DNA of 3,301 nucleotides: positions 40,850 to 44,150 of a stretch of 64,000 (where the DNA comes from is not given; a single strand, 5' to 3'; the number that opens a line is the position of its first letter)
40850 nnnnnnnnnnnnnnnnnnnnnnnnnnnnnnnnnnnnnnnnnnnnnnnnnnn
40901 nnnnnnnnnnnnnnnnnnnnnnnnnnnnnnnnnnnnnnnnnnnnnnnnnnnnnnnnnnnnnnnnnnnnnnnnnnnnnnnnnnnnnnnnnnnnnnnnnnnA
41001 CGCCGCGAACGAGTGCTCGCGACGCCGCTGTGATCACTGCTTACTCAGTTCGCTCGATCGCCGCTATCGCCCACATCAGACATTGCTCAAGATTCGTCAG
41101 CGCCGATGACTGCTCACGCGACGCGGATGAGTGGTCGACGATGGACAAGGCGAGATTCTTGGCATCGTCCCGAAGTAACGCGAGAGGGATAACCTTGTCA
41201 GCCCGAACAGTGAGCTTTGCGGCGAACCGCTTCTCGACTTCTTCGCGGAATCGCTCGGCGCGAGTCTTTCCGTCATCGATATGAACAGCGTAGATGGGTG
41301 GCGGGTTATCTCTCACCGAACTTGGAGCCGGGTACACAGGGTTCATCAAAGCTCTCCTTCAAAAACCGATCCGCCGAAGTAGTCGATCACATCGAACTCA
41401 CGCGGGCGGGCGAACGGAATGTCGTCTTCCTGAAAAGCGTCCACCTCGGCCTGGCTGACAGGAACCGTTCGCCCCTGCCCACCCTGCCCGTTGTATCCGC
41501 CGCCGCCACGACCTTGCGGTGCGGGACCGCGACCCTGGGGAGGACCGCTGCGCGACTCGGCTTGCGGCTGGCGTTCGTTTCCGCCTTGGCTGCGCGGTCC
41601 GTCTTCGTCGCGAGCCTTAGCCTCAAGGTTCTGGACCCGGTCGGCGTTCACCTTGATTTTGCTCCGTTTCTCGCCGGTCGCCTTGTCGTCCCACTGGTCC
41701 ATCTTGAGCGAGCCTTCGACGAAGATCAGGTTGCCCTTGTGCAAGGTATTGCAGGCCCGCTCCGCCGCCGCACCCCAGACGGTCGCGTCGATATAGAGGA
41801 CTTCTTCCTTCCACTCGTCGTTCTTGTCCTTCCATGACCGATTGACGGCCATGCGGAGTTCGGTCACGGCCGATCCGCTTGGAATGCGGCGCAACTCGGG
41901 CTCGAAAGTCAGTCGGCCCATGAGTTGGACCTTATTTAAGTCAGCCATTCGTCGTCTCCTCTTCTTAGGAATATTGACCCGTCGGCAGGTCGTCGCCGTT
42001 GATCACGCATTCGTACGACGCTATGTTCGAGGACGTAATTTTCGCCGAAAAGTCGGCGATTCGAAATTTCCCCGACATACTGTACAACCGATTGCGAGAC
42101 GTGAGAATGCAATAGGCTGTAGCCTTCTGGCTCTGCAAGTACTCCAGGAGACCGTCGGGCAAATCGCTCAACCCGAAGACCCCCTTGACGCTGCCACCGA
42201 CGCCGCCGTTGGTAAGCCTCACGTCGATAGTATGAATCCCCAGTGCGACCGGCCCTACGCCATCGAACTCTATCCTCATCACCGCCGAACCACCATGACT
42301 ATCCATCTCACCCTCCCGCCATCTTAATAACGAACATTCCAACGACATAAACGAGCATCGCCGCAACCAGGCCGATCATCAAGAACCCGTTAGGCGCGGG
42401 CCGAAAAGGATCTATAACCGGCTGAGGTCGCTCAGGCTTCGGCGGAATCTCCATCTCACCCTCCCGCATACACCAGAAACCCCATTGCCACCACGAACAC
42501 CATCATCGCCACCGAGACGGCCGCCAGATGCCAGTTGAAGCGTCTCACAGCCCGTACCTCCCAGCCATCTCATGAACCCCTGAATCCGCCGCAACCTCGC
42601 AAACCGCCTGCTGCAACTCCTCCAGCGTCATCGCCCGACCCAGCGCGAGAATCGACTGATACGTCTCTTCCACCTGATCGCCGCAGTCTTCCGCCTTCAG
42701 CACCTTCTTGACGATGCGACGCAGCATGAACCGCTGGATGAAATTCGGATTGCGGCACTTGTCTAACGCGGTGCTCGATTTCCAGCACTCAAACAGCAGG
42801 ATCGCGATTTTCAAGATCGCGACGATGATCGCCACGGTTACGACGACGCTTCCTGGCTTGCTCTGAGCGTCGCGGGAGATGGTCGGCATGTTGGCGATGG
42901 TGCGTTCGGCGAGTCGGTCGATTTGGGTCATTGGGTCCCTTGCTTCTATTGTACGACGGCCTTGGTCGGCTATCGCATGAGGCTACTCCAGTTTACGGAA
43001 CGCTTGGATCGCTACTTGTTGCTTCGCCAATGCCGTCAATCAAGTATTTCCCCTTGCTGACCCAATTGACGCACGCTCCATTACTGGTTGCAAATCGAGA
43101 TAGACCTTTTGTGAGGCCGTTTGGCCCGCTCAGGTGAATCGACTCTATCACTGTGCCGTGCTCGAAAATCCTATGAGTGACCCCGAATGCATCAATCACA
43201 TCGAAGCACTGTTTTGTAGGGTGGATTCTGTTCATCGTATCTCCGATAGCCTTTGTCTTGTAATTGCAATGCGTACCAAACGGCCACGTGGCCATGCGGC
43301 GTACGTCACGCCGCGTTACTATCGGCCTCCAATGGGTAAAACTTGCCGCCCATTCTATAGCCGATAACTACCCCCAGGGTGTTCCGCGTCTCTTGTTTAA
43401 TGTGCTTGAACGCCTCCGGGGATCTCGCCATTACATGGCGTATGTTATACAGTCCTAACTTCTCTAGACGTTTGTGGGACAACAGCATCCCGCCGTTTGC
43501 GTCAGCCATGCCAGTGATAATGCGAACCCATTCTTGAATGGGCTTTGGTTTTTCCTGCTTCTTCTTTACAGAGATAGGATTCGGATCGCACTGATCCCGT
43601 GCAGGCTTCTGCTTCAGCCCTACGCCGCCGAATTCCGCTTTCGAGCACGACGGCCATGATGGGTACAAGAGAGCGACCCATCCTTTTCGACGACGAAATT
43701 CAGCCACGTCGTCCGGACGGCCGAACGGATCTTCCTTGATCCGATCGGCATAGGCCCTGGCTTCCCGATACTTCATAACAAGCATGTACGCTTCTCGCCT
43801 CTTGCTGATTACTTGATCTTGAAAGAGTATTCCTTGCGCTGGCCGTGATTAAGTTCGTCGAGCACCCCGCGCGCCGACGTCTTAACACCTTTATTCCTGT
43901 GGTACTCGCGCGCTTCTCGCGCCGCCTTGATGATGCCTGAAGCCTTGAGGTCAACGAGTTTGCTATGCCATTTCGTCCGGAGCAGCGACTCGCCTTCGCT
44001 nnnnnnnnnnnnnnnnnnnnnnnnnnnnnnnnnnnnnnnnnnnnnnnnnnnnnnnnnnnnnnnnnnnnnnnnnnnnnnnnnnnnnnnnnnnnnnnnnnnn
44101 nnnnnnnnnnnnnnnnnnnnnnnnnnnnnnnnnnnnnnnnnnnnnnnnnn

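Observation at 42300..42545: Chain of tiny hydrophobic ORFs linked by a reiterated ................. element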

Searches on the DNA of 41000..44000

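Call 42: search_rna_families(source=window, start=41000, end=44000, threshold=evalue, max_evalue=1)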
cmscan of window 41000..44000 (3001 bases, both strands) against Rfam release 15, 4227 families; matches with E-value up to 1: 0.
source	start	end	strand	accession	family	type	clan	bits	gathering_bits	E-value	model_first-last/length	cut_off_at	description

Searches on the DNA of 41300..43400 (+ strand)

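Call 12: search_dna_similar(query=window:41300-43400:+, collection=phages, mode=distant)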
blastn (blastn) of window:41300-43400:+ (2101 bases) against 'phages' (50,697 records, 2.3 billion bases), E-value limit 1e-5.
No match.

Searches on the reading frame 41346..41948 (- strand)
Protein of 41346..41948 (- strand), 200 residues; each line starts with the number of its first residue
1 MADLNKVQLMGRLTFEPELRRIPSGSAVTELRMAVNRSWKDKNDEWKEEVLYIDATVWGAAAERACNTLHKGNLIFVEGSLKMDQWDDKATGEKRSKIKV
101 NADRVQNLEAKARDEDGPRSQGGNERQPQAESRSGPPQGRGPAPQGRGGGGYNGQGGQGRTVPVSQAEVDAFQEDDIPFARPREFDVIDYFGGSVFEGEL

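Call 9: search_protein_families(library=pfam, proteins=[window:41346-41948:-], max_evalue=0.01)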
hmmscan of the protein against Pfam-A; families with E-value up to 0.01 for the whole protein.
window:41346-41948:- (200 aa): 2 families
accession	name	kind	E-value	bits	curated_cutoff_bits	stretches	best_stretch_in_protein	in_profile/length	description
PF00436.31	SSB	-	3.6e-31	107.7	26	1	4-106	1-102/104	Single-strand binding protein family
PF22657.2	SSB_1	-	0.0027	18.3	27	1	5-83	1-77/91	Another single-strand binding protein family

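Call 11: search_protein_families(library=phrogs, proteins=[window:41346-41948:-], max_evalue=0.01)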
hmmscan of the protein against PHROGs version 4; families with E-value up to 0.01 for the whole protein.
window:41346-41948:- (200 aa): 3 families
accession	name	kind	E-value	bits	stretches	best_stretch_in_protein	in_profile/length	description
phrog_44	-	DNA, RNA and nucleotide metabolism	1.1e-42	147.6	1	1-182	84-231/271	single strand DNA binding protein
phrog_25370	-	unknown function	6.9e-09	36.3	1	4-49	2-47/48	-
phrog_12631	-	DNA, RNA and nucleotide metabolism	0.005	18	1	4-35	30-61/78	single strand DNA binding protein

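Call 50: find_related_loci(query=window:41346-41948:-, collection=viral_contigs, flank=4000)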
Query window:41346-41948:- (200 aa) in viral_contigs; peptide patterns used: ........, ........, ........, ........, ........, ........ (x = any residue, [..] = any of these).
19 stretches matched a pattern; 3 encode a relative of the query (tblastn E <= 1e-3); 3 distinct loci.
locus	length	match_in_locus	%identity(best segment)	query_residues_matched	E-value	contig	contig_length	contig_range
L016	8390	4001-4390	40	1-124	1e-25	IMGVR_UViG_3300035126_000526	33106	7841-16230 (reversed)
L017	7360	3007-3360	38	1-111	2e-20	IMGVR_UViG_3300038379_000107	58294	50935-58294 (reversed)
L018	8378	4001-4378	28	4-130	5e-12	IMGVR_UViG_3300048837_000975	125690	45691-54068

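Call 89: find_related_loci(query=A3, collection=metagenome_contigs, flank=5000)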
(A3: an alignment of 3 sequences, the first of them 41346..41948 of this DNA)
Query A3 (200 aa) in metagenome_contigs; peptide patterns used: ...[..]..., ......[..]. (x = any residue, [..] = any of these).
392 stretches matched a pattern; 158 encode a relative of the query (tblastn E <= 1e-3); the best 80 are kept; 80 distinct loci.
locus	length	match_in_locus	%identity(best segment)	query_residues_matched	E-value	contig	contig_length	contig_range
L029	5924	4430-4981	54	1-179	3e-53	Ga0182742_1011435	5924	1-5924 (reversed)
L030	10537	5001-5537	57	1-179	4e-53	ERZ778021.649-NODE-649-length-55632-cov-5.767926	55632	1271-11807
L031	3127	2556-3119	52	1-179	5e-53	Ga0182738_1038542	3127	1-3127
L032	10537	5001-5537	57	1-179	4e-53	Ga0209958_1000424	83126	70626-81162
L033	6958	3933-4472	54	1-179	1e-51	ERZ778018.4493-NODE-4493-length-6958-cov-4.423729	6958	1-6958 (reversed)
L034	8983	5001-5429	62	1-144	3e-51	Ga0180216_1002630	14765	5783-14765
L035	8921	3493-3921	62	1-144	3e-51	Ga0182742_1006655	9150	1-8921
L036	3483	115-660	54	1-179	4e-51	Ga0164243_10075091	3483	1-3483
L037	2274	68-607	54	1-181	3e-51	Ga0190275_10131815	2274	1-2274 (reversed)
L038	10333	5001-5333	68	1-111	4e-50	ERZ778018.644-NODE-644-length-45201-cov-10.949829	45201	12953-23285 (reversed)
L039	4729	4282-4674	62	1-140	4e-50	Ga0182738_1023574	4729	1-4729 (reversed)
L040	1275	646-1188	54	1-179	6e-52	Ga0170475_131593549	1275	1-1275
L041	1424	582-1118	53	1-181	3e-51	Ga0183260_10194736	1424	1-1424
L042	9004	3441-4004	51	1-179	3e-49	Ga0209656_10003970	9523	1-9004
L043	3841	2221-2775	52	1-179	9e-49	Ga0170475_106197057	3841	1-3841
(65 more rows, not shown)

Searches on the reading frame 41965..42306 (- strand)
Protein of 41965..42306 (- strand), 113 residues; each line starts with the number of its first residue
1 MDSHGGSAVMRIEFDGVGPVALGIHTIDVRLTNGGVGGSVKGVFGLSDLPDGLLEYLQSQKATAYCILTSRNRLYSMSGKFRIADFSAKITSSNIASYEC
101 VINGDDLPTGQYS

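Call 9: search_protein_families(library=pfam, proteins=[window:41965-42306:-], max_evalue=0.01)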
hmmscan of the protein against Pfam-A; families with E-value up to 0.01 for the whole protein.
window:41965-42306:- (113 aa): 0 families

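Call 11: search_protein_families(library=phrogs, proteins=[window:41965-42306:-], max_evalue=0.01)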
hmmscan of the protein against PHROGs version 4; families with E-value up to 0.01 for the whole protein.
window:41965-42306:- (113 aa): 0 families

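Call 13: find_related_loci(query=window:41965-42306:-, collection=viral_contigs, flank=5000)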
Query window:41965-42306:- (113 aa) in viral_contigs; peptide patterns used: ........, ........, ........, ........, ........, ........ (x = any residue, [..] = any of these).
11 stretches matched a pattern, but none encodes a relative of the query by tblastn (E <= 1e-3).

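Call 16: find_encoding_contigs(protein=window:41965-42306:-, flank=6000, max_places=8)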
Protein window:41965-42306:- (113 aa): 5 contigs read that carry it; 1 place shown.
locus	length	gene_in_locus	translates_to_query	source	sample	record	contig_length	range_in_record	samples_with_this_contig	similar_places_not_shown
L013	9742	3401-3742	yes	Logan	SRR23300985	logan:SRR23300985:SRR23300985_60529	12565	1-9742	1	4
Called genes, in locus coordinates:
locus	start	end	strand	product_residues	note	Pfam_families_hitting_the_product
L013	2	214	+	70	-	?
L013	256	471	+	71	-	PF00145:DNA_methylase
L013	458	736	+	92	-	-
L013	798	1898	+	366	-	-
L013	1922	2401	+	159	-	-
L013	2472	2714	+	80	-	-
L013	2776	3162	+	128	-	-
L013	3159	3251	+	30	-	-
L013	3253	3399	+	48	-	-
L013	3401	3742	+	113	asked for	-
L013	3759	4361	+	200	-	PF00436:SSB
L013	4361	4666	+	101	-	PF24729:Acb2_Tad1_hairpin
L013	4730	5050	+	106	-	-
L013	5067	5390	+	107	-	-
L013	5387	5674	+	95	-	-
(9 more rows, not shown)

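Call 17: find_homologous_proteins(query=window:41965-42306:-)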
Query window:41965-42306:- (113 aa): 1 proteins with E <= 0.001 among 9 candidates.
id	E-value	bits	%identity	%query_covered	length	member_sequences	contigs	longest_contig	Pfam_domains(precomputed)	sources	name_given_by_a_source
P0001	6.1e-68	244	100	100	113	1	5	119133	-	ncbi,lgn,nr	ncbi:MAG: hypothetical protein P4L67_05050 [Candidatus Pacebacteria bacterium]|nr:hypothetical prote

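Call 34: predict_structure(protein=window:41965-42306:-)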
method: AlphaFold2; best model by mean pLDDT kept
length: 113 residues; sequences in the alignment: 1
mean_pLDDT: 46.7   pTM: 0.33
mean pLDDT of the five models: 46.7, 42.3, 35.1, 34.6, 33.7
residues with pLDDT >= 90: 0; 70-90: 0; 50-70: 48; < 50: 65
segments of 3 or more residues with pLDDT < 50: 1-5, 23-43, 69-95, 106-113
pLDDT, mean of each block of 10 residues (from residue 1): 46 53 44 41 51 57 51 41 39 47 47 35
secondary structure, 60 per line:
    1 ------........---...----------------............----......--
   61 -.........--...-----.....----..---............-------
elements in order: E7-14 E18-20 E37-45 H53-58 E62-70 E73-75 E95-103

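Call 40: search_protein_families(library=padloc, proteins=[window:41965-42306:-], max_evalue=0.1)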
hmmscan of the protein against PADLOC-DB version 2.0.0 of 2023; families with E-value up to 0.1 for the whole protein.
window:41965-42306:- (113 aa): 0 families

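Call 41: search_protein_families(library=ncbifam, proteins=[window:41965-42306:-], max_evalue=0.1)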
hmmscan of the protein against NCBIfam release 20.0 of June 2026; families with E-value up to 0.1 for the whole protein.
window:41965-42306:- (113 aa): 0 families

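Call 75: search_solved_structures(query=window:41965-42306:-, max_evalue=1)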
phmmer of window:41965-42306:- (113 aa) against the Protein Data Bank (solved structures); distinct sequences matched with E-value up to 1: 4.
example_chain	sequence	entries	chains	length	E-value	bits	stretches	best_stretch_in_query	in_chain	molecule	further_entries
6agx_A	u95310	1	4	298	0.41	14.5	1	54-104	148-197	Fibroblast growth factor receptor 2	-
3b2t_A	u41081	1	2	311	0.43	14.4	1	54-104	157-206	Fibroblast growth factor receptor 2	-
5e0q_A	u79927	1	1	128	0.52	14.2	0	35-87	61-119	Anti-Nup98 Nanobody TP377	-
2pzr_A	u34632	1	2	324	0.84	13.5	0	54-104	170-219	Fibroblast growth factor receptor 2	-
